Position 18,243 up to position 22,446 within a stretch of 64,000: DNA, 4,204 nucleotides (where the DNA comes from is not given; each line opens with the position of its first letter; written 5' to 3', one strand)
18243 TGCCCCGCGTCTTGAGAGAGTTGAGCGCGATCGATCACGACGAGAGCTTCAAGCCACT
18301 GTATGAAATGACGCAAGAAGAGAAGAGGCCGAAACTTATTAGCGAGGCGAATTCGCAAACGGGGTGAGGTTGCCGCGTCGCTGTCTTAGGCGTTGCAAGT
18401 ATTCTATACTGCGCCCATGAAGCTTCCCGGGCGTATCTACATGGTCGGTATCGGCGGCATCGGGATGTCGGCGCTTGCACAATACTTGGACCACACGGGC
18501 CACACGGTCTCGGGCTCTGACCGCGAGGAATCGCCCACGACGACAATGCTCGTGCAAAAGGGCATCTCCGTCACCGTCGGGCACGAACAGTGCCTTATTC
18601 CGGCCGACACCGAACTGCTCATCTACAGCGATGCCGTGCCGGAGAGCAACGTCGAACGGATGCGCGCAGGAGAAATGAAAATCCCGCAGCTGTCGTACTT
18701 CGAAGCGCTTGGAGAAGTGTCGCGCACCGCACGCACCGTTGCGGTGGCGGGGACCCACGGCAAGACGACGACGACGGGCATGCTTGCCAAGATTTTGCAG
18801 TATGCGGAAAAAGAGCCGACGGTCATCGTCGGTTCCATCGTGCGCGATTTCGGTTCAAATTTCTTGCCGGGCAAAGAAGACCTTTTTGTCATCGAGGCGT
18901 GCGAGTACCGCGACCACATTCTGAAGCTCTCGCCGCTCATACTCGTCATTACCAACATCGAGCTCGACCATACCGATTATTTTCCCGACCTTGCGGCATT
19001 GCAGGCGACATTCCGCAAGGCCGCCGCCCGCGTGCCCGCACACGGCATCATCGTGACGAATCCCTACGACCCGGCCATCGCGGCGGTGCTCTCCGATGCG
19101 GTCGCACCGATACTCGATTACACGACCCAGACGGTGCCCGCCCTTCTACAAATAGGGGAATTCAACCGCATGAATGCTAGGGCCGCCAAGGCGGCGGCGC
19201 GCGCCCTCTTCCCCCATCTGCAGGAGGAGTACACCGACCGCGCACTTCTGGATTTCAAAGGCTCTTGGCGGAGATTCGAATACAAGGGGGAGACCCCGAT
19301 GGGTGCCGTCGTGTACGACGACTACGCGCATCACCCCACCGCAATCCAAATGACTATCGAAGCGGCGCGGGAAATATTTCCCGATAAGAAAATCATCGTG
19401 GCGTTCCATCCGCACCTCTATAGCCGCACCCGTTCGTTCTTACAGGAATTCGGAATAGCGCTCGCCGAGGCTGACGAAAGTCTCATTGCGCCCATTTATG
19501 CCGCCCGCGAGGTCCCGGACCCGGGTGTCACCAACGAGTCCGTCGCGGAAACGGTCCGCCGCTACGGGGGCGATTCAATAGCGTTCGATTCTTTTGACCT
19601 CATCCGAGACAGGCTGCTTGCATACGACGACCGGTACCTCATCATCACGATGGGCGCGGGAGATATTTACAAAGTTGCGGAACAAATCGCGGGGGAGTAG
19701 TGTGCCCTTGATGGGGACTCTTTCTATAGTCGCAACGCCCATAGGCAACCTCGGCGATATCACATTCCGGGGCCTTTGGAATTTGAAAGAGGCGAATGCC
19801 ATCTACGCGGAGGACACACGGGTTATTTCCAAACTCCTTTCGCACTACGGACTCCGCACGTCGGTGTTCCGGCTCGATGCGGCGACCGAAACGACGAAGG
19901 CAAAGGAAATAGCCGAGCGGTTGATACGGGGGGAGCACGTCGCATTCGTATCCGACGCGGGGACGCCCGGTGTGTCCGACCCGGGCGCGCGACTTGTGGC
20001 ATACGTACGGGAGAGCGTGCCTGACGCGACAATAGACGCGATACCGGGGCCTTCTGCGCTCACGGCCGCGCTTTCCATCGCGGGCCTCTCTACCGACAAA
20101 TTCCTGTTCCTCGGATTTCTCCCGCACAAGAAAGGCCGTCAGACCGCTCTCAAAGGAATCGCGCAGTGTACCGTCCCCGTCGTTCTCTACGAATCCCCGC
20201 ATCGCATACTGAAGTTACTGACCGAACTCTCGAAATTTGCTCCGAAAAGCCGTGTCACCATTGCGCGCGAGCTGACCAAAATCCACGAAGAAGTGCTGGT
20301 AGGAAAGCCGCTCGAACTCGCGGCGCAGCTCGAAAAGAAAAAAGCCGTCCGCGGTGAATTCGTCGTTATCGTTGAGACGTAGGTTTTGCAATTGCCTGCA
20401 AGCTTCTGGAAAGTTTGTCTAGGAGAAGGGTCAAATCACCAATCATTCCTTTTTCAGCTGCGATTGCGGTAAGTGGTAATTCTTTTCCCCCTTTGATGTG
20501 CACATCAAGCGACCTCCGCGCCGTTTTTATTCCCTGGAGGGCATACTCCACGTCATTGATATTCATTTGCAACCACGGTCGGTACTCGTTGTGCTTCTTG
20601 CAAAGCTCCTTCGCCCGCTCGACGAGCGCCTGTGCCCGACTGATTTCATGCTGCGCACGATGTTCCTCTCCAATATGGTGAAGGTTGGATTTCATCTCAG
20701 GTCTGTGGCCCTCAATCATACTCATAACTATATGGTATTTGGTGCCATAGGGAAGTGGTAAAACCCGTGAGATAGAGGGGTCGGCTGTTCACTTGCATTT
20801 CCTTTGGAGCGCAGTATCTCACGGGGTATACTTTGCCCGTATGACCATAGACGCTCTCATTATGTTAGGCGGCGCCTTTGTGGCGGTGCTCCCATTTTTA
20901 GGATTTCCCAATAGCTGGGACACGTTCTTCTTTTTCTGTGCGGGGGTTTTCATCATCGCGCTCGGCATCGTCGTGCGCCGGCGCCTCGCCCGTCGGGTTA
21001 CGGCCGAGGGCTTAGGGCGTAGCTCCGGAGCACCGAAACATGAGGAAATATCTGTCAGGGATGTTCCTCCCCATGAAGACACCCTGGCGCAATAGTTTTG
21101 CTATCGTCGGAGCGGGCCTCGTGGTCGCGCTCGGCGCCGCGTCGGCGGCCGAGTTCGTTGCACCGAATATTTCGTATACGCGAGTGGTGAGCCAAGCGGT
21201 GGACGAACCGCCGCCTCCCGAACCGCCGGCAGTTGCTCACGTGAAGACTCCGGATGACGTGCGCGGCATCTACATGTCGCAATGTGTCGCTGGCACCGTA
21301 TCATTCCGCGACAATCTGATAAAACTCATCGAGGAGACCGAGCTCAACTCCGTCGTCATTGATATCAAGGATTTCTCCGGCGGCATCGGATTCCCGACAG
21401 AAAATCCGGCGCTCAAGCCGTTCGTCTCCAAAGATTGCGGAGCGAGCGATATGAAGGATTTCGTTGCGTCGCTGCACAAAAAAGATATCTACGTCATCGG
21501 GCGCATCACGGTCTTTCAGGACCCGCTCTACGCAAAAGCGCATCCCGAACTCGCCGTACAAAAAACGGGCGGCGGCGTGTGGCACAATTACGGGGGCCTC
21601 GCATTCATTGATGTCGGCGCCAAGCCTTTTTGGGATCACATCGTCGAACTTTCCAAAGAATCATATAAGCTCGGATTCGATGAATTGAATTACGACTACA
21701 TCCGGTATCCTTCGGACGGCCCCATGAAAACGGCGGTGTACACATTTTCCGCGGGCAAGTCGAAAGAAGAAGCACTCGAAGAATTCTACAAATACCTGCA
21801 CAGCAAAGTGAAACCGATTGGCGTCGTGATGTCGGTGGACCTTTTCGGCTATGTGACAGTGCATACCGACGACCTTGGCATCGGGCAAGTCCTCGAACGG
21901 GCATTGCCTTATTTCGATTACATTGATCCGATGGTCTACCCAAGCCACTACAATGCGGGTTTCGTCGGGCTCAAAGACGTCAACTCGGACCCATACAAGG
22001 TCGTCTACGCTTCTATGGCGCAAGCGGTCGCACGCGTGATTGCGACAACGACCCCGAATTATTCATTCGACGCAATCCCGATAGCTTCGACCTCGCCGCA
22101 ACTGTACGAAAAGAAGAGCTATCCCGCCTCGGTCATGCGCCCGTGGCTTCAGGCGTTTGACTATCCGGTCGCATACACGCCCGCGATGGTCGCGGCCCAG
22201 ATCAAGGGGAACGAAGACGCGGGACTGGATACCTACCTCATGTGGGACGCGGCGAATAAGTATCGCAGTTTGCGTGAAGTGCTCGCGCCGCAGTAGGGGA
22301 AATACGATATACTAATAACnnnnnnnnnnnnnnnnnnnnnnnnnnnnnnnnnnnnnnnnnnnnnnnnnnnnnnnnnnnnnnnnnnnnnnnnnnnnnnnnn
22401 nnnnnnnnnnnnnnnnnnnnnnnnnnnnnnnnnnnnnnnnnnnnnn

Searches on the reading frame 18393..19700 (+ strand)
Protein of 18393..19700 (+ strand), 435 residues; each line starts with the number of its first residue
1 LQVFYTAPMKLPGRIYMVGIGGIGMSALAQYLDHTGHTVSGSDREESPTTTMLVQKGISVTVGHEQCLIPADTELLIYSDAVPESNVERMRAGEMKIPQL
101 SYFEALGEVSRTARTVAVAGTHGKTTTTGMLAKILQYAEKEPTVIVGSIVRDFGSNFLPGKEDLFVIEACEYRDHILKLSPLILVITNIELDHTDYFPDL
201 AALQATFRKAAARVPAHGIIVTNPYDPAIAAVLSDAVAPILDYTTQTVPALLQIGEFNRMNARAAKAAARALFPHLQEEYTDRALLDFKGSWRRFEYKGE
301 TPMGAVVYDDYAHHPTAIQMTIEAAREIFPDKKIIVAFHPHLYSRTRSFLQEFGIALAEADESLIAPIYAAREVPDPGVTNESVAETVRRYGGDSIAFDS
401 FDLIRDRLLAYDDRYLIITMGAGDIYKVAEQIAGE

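Call 73: search_protein_families(library=pfam, proteins=[window:18393-19700:+], max_evalue=0.00001)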
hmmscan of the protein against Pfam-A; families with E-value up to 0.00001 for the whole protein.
window:18393-19700:+ (435 aa): 3 families
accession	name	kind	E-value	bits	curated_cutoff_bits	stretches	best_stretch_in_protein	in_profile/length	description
PF01225.30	Mur_ligase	-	4.3e-21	75.5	21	1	15-112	2-93/95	Mur ligase family, catalytic domain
PF02875.26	Mur_ligase_C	-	4e-16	60.4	28.4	1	293-423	1-127/127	Mur ligase, glutamate ligase domain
PF08245.18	Mur_ligase_M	-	7.3e-14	52.6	24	1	118-244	1-146/200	Mur ligase middle domain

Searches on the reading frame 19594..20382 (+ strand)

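Call 73: search_protein_families(library=pfam, proteins=[window:19594-20382:+], max_evalue=0.00001)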
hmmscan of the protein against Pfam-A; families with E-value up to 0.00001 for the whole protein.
window:19594-20382:+ (262 aa): 1 family
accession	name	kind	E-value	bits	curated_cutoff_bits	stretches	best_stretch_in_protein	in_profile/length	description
PF00590.25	TP_methylase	-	5.5e-29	102.1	27.8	1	42-238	1-207/212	Tetrapyrrole (Corrin/Porphyrin) Methylases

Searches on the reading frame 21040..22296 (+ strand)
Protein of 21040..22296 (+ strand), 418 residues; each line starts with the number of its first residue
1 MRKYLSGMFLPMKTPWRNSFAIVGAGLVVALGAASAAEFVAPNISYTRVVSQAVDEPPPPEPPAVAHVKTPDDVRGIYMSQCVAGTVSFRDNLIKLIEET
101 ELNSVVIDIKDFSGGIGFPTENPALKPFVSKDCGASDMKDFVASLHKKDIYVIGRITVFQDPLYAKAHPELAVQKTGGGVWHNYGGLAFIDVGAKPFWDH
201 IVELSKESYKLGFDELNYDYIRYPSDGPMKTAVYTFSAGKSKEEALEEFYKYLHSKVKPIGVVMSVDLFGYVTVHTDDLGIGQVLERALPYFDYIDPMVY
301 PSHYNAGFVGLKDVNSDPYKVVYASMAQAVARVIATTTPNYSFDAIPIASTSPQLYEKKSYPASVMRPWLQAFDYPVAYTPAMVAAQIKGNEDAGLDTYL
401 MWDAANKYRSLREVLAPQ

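Call 73: search_protein_families(library=pfam, proteins=[window:21040-22296:+], max_evalue=0.00001)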
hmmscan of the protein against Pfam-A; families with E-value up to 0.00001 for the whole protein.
window:21040-22296:+ (418 aa): 1 family
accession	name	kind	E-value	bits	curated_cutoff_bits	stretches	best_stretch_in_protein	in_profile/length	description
PF13200.12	DUF4015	-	5.2e-88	295.6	27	1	76-408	1-313/313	Putative glycosyl hydrolase domain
